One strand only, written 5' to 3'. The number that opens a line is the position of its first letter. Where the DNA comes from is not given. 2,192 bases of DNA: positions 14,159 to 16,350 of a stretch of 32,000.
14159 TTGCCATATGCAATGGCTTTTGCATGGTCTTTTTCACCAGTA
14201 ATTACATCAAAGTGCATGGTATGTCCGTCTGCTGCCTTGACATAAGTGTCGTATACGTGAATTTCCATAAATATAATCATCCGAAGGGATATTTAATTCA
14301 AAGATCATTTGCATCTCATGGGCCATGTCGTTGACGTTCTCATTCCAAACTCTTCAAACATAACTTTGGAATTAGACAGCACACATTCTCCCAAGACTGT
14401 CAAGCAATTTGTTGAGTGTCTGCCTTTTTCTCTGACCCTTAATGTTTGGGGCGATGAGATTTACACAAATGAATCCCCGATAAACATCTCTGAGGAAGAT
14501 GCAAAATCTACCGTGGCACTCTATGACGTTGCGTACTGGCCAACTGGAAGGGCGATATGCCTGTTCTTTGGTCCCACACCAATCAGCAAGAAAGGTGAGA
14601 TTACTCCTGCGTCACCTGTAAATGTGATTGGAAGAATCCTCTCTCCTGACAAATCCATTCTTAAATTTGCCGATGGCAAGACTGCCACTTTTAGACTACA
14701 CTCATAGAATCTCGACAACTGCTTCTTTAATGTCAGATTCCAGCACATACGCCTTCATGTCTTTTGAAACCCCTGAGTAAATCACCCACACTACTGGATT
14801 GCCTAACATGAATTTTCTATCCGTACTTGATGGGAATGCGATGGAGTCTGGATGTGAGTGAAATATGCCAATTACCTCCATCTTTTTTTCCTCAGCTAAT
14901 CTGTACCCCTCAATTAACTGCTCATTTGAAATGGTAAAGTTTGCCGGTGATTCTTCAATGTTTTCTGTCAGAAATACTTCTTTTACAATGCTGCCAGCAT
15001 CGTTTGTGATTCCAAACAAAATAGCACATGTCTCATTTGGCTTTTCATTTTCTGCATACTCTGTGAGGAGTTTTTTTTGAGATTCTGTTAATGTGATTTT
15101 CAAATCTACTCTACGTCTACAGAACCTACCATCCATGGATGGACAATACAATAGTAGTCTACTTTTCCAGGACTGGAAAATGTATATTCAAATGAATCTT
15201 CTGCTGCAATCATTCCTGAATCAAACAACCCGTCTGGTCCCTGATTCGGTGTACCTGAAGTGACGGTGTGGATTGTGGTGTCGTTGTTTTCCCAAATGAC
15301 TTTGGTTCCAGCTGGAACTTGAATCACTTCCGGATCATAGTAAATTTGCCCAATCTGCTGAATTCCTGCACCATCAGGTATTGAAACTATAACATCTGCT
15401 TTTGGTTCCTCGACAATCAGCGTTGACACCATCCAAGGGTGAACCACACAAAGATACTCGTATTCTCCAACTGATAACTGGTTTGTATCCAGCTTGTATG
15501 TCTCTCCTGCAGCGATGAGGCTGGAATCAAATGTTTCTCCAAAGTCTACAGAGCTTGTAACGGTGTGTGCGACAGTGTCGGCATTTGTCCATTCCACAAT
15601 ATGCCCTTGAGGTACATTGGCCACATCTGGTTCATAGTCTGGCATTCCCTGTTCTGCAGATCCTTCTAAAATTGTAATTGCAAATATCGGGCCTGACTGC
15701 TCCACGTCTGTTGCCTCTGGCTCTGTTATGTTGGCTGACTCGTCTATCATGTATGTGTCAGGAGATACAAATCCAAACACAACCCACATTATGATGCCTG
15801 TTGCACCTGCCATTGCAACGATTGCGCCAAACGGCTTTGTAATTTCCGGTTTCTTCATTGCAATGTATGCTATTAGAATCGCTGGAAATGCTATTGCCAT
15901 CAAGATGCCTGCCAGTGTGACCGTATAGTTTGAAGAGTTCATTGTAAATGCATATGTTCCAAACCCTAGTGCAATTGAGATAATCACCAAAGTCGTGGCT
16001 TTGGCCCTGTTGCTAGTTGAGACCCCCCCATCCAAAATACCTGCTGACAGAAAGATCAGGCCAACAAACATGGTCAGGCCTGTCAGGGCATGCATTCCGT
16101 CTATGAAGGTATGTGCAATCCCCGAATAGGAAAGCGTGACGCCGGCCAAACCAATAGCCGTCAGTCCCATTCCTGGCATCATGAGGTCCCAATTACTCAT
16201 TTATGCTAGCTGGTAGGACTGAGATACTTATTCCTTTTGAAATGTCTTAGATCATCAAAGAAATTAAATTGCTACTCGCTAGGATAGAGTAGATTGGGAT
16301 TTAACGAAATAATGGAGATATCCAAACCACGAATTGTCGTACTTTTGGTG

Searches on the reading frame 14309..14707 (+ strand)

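Call 59: search_protein_families(library=pfam, proteins=[window:14309-14707:+], max_evalue=0.001)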
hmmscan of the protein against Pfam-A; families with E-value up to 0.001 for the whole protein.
window:14309-14707:+ (132 aa): 2 families
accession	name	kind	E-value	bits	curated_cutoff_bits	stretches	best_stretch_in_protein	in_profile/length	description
PF04126.18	Cyclophil_like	-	6e-37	126.6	27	1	11-128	6-119/120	Cyclophilin-like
PF18050.6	Cyclophil_like2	-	1.8e-05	25.2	22.7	1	19-116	9-98/115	Cyclophilin-like family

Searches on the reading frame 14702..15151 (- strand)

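Call 59: search_protein_families(library=pfam, proteins=[window:14702-15151:-], max_evalue=0.001)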
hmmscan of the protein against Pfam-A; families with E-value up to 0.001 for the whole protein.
window:14702-15151:- (149 aa): 2 families
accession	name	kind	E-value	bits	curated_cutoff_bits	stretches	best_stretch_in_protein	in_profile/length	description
PF14464.11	Prok-JAB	-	9.9e-19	67.7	25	1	29-135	8-111/114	Prokaryotic homologs of the JAB domain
PF01398.27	JAB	-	2.8e-05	24.4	22.5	1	32-111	19-104/117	JAB1/Mov34/MPN/PAD-1 ubiquitin protease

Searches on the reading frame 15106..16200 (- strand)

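Call 59: search_protein_families(library=pfam, proteins=[window:15106-16200:-], max_evalue=0.001)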
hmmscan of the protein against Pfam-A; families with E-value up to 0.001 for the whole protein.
window:15106-16200:- (364 aa): 2 families
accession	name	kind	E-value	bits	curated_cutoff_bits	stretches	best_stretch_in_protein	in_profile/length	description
PF00127.26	Copper-bind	-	4.3e-13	49.9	21.2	2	283-364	9-99/99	Copper binding proteins, plastocyanin/azurin family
PF13473.12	Cupredoxin_1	-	6.6e-12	45.8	27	1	173-263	23-104/104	Cupredoxin-like domain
